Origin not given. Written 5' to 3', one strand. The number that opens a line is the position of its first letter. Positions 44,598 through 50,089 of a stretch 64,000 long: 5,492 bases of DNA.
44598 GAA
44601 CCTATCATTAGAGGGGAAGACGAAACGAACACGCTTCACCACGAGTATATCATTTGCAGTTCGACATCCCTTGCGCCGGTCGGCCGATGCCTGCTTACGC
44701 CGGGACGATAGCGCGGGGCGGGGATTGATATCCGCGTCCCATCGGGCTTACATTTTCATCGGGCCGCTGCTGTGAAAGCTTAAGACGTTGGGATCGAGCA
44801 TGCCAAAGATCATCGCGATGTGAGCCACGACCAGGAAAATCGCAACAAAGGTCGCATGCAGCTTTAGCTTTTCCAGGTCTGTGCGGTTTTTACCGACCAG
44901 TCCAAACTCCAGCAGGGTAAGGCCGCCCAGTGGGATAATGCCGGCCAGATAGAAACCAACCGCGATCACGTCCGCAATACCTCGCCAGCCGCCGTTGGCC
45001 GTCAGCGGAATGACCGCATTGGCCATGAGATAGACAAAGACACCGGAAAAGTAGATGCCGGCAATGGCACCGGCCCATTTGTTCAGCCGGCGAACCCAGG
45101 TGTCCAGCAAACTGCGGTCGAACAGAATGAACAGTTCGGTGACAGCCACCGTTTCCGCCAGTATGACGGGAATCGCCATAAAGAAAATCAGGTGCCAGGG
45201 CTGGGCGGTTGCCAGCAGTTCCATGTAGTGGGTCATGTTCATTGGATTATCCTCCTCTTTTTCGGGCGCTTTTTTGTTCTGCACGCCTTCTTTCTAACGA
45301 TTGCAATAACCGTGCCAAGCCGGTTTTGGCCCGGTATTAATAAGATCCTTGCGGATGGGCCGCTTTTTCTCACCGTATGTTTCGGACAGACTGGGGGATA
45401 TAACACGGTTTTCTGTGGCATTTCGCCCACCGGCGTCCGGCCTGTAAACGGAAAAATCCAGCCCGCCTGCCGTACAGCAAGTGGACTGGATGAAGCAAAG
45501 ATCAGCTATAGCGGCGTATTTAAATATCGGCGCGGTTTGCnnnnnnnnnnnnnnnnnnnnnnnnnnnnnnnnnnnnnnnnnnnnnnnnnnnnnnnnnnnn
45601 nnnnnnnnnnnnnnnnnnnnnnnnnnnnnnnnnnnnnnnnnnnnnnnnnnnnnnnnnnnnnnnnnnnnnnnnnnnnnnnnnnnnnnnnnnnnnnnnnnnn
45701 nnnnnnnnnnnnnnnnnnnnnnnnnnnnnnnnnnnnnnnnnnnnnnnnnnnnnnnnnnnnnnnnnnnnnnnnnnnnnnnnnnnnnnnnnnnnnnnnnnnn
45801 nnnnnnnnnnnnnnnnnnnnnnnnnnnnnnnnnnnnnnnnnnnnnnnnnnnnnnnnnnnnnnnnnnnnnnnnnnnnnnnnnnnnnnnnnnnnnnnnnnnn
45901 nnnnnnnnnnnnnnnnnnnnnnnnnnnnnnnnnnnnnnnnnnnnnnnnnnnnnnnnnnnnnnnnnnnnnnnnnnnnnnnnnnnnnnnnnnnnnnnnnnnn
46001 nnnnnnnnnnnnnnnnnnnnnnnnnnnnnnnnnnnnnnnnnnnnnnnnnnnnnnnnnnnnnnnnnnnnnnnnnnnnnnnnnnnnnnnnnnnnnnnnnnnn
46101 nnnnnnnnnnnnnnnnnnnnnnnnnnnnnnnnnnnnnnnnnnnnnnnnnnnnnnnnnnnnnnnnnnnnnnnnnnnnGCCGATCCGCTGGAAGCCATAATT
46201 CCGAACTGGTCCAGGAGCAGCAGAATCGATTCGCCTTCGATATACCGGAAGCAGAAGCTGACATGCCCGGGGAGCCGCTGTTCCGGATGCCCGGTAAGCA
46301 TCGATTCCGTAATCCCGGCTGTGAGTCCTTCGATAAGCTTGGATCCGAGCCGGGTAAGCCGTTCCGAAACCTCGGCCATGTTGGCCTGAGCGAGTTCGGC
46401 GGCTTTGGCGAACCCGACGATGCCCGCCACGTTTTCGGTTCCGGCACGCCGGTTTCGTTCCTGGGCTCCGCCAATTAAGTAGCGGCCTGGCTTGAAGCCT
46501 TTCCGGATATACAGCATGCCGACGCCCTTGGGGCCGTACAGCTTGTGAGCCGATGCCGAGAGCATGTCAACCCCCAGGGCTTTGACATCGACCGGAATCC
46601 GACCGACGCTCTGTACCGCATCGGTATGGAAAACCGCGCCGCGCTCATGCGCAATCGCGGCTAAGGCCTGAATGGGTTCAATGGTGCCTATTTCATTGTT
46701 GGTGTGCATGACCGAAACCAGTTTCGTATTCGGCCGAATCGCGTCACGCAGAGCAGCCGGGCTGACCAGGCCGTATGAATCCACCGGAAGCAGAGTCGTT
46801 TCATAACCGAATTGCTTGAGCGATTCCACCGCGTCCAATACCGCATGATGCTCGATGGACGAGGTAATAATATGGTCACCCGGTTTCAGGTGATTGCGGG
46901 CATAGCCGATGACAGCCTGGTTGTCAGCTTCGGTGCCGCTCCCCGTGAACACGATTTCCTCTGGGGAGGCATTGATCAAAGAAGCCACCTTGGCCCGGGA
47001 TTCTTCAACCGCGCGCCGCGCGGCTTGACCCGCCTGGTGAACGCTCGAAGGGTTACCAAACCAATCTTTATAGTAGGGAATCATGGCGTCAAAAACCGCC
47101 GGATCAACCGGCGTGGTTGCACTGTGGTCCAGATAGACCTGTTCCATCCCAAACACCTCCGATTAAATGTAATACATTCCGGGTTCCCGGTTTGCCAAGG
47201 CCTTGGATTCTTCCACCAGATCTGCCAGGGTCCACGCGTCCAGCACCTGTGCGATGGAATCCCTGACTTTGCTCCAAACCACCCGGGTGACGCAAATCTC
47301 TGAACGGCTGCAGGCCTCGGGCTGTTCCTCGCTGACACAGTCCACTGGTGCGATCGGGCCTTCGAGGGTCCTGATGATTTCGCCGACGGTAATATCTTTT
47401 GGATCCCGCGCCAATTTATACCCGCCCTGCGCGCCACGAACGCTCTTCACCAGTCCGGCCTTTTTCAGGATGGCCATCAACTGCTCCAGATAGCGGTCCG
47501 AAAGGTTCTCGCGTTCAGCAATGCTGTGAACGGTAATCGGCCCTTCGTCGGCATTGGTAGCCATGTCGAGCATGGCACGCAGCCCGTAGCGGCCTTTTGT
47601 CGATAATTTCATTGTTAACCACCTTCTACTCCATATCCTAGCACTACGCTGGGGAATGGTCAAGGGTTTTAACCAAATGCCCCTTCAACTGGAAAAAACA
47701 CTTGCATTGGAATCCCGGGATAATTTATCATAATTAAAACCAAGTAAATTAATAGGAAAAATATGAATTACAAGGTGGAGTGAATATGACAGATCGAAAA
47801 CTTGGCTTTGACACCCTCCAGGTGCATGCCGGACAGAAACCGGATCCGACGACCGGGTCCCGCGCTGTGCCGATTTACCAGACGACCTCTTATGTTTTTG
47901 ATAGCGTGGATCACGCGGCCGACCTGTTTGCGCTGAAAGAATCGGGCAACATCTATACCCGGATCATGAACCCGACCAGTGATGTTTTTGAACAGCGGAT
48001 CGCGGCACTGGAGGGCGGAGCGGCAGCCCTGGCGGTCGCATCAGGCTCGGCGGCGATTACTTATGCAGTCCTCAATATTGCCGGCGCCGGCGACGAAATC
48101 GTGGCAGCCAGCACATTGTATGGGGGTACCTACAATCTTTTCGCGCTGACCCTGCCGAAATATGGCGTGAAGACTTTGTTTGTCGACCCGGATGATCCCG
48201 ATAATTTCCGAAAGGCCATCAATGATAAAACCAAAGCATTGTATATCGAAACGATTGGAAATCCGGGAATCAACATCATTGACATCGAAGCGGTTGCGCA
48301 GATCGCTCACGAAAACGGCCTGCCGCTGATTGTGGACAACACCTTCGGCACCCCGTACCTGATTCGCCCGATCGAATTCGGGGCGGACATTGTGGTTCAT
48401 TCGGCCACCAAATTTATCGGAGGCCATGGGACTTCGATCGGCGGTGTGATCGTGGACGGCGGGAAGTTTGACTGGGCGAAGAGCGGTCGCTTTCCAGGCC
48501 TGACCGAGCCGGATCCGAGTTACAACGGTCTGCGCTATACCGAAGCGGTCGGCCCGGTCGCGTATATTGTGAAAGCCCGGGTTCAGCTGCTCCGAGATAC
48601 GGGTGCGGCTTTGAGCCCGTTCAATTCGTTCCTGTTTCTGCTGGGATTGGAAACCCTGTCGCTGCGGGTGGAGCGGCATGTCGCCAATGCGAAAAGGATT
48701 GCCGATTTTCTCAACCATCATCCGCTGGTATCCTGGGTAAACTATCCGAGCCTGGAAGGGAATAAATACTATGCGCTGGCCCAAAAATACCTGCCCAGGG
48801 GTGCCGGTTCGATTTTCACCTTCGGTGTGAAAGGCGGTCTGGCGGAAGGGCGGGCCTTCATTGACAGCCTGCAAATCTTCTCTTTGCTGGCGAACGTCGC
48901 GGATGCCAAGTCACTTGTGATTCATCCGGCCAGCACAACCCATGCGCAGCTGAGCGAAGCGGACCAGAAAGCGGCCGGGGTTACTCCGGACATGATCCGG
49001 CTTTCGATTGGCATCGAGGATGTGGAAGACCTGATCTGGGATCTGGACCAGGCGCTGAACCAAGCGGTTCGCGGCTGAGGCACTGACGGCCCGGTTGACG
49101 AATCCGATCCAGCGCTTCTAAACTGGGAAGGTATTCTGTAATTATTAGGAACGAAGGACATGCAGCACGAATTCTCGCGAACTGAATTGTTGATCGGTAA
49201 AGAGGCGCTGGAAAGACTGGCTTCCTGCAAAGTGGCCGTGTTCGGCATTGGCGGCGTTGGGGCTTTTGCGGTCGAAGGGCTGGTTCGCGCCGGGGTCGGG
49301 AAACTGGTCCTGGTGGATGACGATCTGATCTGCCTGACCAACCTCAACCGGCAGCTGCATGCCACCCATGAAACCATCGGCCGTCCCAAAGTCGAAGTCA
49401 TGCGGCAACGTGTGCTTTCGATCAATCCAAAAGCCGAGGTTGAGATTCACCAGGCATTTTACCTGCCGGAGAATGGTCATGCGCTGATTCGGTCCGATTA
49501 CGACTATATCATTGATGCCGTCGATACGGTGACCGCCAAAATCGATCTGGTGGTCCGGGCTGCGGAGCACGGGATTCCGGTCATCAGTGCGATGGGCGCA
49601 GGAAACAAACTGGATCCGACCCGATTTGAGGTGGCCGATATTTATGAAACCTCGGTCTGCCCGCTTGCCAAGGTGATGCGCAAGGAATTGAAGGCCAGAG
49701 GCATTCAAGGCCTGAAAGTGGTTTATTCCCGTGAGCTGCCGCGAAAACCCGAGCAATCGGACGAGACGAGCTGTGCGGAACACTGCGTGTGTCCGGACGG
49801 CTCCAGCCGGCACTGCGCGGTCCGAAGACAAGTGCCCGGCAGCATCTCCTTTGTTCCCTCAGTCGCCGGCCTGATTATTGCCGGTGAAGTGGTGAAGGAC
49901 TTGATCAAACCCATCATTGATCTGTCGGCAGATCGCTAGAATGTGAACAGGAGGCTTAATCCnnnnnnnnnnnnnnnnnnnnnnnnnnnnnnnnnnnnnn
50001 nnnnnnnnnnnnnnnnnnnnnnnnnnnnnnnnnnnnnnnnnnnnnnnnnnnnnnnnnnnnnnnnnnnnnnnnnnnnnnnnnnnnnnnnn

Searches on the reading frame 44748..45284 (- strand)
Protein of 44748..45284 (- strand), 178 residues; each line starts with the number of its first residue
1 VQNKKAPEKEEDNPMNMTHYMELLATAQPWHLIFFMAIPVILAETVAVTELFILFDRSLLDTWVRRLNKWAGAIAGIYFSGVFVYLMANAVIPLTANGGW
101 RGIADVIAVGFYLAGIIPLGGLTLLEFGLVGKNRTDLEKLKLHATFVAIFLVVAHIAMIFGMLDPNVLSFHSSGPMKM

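Call 47: search_protein_families(library=pfam, proteins=[window:44748-45284:-], max_evalue=0.00001)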
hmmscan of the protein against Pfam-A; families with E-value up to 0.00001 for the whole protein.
window:44748-45284:- (178 aa): 1 family
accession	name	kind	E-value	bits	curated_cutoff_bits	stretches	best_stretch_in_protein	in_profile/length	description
PF20617.3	DUF6803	-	6.2e-72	241.5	27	1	15-173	1-158/162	Family of unknown function (DUF6803)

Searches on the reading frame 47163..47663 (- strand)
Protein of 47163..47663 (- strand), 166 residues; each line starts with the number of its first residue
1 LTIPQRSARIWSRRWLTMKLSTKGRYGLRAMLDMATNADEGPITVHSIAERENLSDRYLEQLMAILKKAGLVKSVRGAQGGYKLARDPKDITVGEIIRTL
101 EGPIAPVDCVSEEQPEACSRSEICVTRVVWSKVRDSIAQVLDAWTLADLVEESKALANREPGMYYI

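Call 47: search_protein_families(library=pfam, proteins=[window:47163-47663:-], max_evalue=0.00001)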
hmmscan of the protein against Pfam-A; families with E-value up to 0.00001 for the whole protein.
window:47163-47663:- (166 aa): 1 family
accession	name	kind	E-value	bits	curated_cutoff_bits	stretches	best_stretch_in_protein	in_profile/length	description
PF02082.26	Rrf2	-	1.1e-47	161.9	30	1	20-152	1-132/132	Iron-dependent Transcriptional regulator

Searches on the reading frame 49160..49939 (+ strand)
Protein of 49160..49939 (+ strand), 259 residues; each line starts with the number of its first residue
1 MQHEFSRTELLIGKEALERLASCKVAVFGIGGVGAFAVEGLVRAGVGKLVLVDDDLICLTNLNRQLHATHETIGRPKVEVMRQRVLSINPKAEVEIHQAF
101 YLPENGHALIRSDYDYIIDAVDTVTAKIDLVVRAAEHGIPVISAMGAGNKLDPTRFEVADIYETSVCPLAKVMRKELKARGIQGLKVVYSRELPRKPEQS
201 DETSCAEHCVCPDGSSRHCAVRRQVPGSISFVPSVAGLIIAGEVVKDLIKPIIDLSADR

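Call 47: search_protein_families(library=pfam, proteins=[window:49160-49939:+], max_evalue=0.00001)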
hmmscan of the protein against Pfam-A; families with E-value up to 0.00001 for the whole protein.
window:49160-49939:+ (259 aa): 1 family
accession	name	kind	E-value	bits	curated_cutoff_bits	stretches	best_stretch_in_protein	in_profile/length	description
PF00899.27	ThiF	-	2.7e-42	145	28.1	1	10-249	6-203/238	ThiF family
